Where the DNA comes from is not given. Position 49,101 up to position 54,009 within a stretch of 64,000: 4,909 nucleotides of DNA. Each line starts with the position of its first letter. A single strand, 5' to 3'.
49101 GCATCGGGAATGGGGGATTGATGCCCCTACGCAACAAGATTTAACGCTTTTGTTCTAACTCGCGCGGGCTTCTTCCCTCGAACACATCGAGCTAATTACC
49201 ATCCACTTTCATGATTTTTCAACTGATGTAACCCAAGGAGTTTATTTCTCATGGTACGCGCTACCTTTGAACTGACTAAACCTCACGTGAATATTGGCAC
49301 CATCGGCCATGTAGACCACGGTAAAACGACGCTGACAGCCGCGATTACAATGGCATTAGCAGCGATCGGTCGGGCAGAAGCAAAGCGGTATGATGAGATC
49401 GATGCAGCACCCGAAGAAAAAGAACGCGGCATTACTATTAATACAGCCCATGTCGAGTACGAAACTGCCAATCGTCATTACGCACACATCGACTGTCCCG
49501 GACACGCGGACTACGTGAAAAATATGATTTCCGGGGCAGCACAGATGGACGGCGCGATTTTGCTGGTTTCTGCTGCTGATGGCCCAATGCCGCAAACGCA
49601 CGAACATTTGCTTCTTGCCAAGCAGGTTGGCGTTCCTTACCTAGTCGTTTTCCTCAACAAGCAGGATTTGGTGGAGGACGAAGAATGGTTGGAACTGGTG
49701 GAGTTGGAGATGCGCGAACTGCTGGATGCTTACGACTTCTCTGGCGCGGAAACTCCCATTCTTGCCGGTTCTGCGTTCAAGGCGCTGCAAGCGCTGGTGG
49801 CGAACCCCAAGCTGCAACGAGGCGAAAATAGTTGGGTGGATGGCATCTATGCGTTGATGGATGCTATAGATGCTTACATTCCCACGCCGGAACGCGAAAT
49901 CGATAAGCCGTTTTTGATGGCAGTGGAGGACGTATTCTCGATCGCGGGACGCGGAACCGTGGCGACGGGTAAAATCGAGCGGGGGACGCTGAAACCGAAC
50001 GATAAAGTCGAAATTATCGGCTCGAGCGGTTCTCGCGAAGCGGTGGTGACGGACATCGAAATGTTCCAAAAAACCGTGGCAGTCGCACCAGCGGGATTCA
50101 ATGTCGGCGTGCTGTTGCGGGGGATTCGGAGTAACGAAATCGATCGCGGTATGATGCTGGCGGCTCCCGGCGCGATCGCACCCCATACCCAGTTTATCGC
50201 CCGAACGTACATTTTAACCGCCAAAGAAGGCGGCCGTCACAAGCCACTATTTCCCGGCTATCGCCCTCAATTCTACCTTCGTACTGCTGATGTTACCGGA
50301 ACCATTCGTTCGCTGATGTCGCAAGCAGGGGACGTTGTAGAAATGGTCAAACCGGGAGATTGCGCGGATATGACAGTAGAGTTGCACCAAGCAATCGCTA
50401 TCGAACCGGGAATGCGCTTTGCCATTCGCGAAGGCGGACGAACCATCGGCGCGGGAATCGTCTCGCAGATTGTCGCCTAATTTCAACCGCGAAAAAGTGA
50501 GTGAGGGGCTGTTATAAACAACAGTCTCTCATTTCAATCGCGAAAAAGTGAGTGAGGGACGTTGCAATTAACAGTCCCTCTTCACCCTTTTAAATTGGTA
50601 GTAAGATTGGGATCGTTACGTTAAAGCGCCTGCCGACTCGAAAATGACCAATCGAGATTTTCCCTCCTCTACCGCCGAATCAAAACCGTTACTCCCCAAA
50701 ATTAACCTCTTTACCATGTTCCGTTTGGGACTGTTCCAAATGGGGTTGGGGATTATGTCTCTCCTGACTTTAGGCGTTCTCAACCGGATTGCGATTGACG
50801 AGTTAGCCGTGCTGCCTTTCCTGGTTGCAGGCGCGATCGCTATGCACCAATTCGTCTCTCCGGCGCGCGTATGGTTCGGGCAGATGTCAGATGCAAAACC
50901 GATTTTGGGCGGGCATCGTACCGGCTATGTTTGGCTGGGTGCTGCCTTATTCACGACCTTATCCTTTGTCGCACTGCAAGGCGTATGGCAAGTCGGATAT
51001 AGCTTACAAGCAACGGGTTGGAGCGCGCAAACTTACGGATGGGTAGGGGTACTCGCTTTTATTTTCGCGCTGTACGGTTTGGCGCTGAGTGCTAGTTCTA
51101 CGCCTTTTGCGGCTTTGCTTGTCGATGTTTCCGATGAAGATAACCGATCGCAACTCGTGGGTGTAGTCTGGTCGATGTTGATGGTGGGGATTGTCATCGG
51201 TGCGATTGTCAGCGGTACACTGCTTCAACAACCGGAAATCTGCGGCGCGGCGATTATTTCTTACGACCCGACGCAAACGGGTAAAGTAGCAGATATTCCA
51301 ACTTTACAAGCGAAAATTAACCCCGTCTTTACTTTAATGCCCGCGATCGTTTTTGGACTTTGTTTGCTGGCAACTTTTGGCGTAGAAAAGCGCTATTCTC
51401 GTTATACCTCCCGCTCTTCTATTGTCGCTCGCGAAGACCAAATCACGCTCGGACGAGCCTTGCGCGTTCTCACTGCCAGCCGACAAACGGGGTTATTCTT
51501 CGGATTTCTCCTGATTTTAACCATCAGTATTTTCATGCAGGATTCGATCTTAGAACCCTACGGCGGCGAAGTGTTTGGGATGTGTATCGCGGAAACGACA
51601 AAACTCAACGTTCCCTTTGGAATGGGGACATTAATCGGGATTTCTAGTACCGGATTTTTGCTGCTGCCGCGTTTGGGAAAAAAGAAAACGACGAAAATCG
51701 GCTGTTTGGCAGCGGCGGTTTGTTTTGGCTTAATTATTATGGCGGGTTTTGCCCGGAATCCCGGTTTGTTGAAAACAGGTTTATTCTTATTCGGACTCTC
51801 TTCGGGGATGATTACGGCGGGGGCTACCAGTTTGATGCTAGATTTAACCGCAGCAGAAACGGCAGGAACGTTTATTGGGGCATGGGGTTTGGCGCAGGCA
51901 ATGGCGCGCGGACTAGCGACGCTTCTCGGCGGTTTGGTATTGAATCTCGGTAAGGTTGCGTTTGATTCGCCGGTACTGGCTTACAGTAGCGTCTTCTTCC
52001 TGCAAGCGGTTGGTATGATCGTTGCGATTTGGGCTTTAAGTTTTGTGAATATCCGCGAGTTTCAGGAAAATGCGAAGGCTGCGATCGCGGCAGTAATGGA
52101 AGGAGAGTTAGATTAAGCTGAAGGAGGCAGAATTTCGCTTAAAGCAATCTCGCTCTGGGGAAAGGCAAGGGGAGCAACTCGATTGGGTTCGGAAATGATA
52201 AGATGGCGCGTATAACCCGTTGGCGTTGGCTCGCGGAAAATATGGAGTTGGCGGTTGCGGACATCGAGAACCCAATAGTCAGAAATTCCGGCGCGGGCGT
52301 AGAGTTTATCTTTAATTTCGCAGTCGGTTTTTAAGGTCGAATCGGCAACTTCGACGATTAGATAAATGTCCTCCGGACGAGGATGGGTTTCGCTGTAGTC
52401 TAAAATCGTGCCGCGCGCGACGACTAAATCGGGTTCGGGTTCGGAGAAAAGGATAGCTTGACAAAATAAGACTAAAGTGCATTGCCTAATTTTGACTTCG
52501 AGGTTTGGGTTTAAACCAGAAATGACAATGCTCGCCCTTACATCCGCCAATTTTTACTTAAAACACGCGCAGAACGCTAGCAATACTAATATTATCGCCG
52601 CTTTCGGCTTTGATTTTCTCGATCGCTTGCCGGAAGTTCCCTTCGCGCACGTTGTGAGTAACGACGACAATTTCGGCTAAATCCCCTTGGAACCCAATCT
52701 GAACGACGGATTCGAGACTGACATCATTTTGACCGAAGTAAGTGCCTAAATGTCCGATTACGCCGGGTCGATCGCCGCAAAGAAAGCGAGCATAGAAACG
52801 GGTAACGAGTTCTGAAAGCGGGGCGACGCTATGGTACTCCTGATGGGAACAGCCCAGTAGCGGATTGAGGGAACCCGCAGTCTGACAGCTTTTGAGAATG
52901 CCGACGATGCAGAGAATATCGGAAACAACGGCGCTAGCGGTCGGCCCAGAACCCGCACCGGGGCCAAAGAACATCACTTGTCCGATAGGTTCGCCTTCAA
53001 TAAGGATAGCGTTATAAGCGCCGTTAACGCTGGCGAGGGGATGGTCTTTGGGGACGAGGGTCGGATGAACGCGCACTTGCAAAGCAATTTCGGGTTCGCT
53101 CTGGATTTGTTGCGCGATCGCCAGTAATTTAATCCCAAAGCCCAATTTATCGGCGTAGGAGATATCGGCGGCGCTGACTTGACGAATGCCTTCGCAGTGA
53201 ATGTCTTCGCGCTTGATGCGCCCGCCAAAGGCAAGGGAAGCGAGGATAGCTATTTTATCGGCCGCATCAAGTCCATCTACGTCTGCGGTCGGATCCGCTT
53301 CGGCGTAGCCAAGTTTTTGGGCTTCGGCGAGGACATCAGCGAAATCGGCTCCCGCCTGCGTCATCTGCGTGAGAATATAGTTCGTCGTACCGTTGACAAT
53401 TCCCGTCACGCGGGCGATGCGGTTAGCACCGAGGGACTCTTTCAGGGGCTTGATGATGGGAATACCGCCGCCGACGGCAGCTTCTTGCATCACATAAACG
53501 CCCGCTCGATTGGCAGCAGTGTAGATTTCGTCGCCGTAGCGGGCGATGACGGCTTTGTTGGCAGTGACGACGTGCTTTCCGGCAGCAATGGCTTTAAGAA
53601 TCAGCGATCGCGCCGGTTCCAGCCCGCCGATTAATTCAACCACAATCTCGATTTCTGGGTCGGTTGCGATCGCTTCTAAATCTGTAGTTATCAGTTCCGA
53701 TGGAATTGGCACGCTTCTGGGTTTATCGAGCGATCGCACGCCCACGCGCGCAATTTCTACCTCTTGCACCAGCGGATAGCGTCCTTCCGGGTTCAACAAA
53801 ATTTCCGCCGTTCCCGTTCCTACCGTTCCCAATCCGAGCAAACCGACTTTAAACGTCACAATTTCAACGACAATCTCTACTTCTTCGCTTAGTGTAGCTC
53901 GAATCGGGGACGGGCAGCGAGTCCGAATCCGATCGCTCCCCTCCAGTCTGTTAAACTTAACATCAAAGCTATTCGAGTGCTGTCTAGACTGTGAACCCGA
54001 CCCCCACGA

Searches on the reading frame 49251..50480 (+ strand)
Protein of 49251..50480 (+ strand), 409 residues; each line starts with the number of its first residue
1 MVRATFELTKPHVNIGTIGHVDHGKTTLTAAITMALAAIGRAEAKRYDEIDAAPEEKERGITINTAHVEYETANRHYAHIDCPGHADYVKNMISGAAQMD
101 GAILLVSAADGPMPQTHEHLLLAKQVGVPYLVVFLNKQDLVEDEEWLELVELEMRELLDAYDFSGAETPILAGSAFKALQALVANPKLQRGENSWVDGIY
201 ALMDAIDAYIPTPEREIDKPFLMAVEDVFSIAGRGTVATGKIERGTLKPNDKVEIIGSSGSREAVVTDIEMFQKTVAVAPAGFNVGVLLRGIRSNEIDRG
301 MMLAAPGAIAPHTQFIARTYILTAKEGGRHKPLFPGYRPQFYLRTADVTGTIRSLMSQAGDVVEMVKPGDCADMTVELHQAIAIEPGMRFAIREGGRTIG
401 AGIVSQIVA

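Call 12: search_protein_families(library=pfam, proteins=[window:49251-50480:+], max_evalue=0.001)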
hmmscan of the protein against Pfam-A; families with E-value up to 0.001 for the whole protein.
window:49251-50480:+ (409 aa): 6 families
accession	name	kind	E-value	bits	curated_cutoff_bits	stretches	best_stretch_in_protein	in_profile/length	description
PF00009.33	GTP_EFTU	-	5.8e-63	212.3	26.5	1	10-211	1-187/188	Elongation factor Tu GTP binding domain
PF03143.23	GTP_EFTU_D3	-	3.1e-35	121.1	27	1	309-407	2-105/106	Elongation factor Tu C-terminal domain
PF03144.31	GTP_EFTU_D2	-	5.8e-16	59.1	30.3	1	235-303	1-72/73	Elongation factor Tu domain 2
PF22594.2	GTP-eEF1A_C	-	0.00011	23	27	1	330-404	12-100/101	GTP-eEF1A C-terminal domain-like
PF22042.2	EF-G_D2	-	0.0007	20.1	27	0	232-286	13-67/84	Elongation factor G domain 2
PF01926.29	MMR_HSR1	-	0.00071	20.1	21.9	0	15-133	2-110/113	50S ribosome-binding GTPase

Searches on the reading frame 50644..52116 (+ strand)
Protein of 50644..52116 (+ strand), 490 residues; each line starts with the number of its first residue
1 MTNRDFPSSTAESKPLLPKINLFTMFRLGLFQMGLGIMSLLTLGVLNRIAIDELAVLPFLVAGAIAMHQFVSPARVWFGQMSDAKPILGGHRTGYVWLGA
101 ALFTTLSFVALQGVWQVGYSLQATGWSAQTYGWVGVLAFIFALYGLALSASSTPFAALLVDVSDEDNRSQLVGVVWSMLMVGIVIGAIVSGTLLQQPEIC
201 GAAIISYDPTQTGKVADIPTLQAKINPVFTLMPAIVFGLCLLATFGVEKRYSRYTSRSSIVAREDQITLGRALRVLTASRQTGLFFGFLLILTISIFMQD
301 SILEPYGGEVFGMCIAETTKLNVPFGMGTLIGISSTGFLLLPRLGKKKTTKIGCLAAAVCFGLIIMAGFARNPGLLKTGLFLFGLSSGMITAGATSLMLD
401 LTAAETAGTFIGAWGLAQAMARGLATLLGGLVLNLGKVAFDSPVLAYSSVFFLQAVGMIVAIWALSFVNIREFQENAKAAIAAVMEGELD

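Call 12: search_protein_families(library=pfam, proteins=[window:50644-52116:+], max_evalue=0.001)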
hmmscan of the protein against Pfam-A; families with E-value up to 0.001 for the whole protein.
window:50644-52116:+ (490 aa): 2 families
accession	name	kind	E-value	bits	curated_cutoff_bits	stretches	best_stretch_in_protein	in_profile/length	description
PF03209.21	PUCC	-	5.6e-117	391.6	21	1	45-472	1-400/401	PUCC protein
PF07690.21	MFS_1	-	7.3e-18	65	33.4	1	121-425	71-346/347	Major Facilitator Superfamily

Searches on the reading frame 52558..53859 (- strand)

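Call 12: search_protein_families(library=pfam, proteins=[window:52558-53859:-], max_evalue=0.001)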
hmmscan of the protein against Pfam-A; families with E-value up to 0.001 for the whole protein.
window:52558-53859:- (433 aa): 3 families
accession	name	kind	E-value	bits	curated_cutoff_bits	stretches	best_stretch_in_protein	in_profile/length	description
PF00742.24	Homoserine_dh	-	1.1e-69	234.1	22.9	1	134-316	1-173/173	Homoserine dehydrogenase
PF03447.22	NAD_binding_3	-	8.5e-22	78.5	24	1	9-124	1-114/116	Homoserine dehydrogenase, NAD binding domain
PF01842.31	ACT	-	6.9e-09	35.8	27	1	358-419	4-64/66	ACT domain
